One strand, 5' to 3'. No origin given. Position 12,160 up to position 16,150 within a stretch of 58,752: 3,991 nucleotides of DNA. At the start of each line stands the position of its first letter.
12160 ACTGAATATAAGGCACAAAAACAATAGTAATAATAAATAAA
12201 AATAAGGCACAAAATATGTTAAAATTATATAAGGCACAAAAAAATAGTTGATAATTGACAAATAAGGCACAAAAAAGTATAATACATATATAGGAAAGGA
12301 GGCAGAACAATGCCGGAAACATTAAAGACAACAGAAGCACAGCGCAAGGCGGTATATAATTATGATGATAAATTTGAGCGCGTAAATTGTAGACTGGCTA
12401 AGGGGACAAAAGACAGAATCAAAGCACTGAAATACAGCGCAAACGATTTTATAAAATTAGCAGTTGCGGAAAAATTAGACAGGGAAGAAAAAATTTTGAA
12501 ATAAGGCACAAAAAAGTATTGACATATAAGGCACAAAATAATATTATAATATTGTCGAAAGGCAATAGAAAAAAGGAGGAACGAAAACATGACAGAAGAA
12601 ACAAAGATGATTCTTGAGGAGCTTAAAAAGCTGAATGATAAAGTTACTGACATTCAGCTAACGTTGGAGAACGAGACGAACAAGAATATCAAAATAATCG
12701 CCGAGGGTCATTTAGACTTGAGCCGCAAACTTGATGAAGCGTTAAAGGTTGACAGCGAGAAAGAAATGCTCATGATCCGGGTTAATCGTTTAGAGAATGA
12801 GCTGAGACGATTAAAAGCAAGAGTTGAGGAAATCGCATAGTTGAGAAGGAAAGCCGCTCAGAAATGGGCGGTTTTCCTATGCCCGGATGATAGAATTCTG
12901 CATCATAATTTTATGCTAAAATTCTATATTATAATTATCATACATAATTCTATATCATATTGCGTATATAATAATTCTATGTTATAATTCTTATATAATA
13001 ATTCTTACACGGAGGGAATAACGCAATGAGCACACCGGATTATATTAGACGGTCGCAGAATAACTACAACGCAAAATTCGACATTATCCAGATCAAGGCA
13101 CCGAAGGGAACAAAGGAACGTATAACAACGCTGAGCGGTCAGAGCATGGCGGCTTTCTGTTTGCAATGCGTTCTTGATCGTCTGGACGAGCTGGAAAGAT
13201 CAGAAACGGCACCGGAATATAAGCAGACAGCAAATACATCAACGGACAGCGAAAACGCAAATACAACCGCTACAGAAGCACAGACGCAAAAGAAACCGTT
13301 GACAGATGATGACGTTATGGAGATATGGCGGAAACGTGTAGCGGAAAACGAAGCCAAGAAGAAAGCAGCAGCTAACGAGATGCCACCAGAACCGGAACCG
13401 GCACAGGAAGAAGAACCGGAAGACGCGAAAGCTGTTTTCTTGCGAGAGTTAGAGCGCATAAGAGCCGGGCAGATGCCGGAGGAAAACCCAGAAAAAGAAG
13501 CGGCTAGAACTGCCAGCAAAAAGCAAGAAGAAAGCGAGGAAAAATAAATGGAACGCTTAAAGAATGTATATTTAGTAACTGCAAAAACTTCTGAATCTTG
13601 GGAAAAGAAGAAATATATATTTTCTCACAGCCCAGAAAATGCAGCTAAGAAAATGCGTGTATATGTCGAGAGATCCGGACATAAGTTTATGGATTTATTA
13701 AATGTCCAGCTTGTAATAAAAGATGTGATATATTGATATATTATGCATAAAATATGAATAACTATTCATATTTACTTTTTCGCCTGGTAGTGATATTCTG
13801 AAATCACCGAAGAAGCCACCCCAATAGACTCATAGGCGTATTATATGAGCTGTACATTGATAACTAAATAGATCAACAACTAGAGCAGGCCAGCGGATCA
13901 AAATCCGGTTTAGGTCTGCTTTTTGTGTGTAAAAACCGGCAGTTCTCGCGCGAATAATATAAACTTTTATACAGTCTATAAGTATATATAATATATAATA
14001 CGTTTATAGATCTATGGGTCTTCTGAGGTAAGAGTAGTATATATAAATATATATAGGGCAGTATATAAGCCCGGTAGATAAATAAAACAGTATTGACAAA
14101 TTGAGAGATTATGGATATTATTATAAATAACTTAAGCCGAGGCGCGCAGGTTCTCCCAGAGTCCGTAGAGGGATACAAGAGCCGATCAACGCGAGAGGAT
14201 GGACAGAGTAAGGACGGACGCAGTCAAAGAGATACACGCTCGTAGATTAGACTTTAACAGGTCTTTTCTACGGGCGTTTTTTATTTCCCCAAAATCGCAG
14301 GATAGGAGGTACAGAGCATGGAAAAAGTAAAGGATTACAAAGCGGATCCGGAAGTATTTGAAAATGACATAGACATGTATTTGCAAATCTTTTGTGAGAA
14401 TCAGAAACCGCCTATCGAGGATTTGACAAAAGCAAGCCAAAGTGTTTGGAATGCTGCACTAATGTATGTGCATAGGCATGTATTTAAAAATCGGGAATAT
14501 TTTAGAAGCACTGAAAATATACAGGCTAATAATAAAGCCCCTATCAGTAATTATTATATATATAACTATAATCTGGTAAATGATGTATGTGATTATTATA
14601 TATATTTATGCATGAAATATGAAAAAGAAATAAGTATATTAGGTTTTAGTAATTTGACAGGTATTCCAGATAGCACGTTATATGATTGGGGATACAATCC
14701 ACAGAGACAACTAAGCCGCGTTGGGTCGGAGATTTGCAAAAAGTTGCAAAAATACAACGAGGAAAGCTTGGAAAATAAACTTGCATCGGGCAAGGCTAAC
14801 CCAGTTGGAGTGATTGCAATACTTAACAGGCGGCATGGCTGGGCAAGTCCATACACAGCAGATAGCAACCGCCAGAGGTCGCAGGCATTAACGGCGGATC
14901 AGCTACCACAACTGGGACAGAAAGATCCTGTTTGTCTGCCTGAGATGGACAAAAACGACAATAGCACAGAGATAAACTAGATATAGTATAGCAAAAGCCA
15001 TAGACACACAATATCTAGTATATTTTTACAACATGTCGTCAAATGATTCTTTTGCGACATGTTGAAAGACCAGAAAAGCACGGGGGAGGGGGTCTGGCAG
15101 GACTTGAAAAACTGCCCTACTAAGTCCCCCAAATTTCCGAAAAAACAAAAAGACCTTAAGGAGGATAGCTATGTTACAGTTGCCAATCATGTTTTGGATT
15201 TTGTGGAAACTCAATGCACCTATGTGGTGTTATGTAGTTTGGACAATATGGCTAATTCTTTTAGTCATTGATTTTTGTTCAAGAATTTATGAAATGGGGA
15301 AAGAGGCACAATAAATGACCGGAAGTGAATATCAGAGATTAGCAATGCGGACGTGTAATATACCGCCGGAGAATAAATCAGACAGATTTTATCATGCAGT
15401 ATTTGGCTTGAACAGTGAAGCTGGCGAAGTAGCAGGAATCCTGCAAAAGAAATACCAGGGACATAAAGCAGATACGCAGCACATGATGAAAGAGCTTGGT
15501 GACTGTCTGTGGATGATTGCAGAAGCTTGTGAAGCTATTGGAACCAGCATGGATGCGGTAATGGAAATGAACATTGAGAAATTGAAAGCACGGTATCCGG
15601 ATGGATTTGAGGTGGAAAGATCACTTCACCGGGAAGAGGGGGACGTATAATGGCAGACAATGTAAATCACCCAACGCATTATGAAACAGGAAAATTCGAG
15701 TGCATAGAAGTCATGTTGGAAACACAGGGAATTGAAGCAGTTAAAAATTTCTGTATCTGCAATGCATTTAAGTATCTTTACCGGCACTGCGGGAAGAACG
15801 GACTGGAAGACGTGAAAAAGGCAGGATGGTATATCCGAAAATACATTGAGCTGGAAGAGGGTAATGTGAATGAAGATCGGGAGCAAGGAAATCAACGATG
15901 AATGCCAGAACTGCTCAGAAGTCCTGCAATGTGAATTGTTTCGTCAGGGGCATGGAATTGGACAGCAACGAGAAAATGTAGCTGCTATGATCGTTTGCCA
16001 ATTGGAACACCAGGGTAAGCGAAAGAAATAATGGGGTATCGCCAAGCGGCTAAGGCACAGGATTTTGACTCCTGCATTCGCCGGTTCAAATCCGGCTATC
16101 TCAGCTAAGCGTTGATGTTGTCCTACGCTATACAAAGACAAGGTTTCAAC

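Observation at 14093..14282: Conserved promoter-leader-terminator element heading the late operon (copy A), with a homolog on the other strand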

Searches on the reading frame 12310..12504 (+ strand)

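Call 40: search_protein_families(library=pfam, proteins=[window:12310-12504:+], max_evalue=0.01)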
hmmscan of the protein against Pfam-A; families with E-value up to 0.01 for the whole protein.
window:12310-12504:+ (64 aa): 0 families

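Call 102: search_protein_families(library=phrogs, proteins=[window:12310-12504:+], max_evalue=0.001)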
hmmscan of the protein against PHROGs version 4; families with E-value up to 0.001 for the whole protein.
window:12310-12504:+ (64 aa): 2 families
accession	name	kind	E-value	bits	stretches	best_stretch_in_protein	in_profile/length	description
phrog_31631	-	unknown function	8.6e-11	42.5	1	6-62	8-65/68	-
phrog_13890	-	unknown function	2.4e-07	31.6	1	9-63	3-62/73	-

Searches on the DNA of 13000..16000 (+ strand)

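Call 13: search_dna_similar(query=window:13000-16000:+, collection=phages, mode=near, max_rows=20)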
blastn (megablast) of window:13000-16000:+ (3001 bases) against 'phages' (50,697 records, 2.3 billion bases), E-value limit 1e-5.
No match.

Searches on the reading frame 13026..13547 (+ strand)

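Call 20: search_protein_families(library=phrogs, proteins=[window:13026-13547:+])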
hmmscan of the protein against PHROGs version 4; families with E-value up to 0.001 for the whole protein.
window:13026-13547:+ (173 aa): 1 family
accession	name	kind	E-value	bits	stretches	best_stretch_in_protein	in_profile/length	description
phrog_31631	-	unknown function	3.3e-05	24.6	1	3-58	9-64/68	-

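Call 40: search_protein_families(library=pfam, proteins=[window:13026-13547:+], max_evalue=0.01)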
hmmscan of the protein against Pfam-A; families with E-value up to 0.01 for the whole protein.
window:13026-13547:+ (173 aa): 1 family
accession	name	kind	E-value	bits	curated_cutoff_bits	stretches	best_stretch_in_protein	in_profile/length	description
PF04889.17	Cwf_Cwc_15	-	0.0062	16.8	30.4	1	55-170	57-179/244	Cwf15/Cwc15 cell cycle control protein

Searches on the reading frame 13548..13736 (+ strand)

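Call 20: search_protein_families(library=phrogs, proteins=[window:13548-13736:+])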
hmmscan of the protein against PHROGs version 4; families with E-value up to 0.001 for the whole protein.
window:13548-13736:+ (62 aa): 0 families

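Call 40: search_protein_families(library=pfam, proteins=[window:13548-13736:+], max_evalue=0.01)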
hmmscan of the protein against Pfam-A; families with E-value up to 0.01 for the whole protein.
window:13548-13736:+ (62 aa): 1 family
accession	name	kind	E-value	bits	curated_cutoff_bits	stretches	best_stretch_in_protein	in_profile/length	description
PF10640.14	MCEL_TPase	-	0.0065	16.4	27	0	4-54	65-113/198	mRNA capping enzyme catalytic subunit, RNA triphosphatase domain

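Call 102: search_protein_families(library=phrogs, proteins=[window:13548-13736:+], max_evalue=0.001)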
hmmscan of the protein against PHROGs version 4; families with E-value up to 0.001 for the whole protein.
window:13548-13736:+ (62 aa): 0 families

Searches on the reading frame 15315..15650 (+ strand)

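Call 20: search_protein_families(library=phrogs, proteins=[window:15315-15650:+])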
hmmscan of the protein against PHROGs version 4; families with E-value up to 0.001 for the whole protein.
window:15315-15650:+ (111 aa): 3 families
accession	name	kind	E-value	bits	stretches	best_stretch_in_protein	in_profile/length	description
phrog_229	-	other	3.3e-37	129.8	1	1-110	248-362/533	MazG-like pyrophosphatase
phrog_22758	-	other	2.6e-19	70.8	1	23-111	128-221/221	MazG-like pyrophosphatase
phrog_37613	-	other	6.1e-07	29.8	1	19-99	287-369/394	MazG-like pyrophosphatase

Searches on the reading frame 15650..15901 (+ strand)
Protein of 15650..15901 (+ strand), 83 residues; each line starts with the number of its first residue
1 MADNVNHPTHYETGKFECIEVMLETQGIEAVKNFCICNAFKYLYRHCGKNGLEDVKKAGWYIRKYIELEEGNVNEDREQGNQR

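Call 20: search_protein_families(library=phrogs, proteins=[window:15650-15901:+])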
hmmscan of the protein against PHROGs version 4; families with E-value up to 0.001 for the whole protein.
window:15650-15901:+ (83 aa): 19 families
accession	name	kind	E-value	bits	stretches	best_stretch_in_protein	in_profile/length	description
phrog_236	-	other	2.7e-26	94.2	1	1-81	237-317/431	nucleotide kinase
phrog_1689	-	other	1.5e-21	78.4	1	2-76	164-242/243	nucleotide kinase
phrog_11324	-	other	1.3e-17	65.6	1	2-73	8-75/139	nucleotide kinase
phrog_4943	-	unknown function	1e-16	62.8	1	3-73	89-163/166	-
phrog_4897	-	other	2.1e-14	55.1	1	2-67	112-178/186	kinase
phrog_4824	-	unknown function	7.8e-14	52.8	1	5-65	6-59/128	-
phrog_23238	-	unknown function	3.5e-13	50.7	1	2-71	125-195/196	-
phrog_4472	-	other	7.8e-12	46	1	3-74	12-82/100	nucleotide kinase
phrog_2585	-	other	3.6e-09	38.2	1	3-67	96-165/175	nucleotide kinase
phrog_5839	-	unknown function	9.3e-09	36.4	1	3-78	6-76/128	-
phrog_26005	-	unknown function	1.4e-08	35.6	1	3-68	242-305/310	-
phrog_2781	-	unknown function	4e-08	34.6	1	2-71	174-246/253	-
phrog_18538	-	unknown function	8.3e-08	33.3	1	1-64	1-66/159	-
phrog_13649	-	unknown function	1.2e-07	32.9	1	3-65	4-62/127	-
phrog_2387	-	other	3e-07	31.8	1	1-70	1-72/147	nucleotide kinase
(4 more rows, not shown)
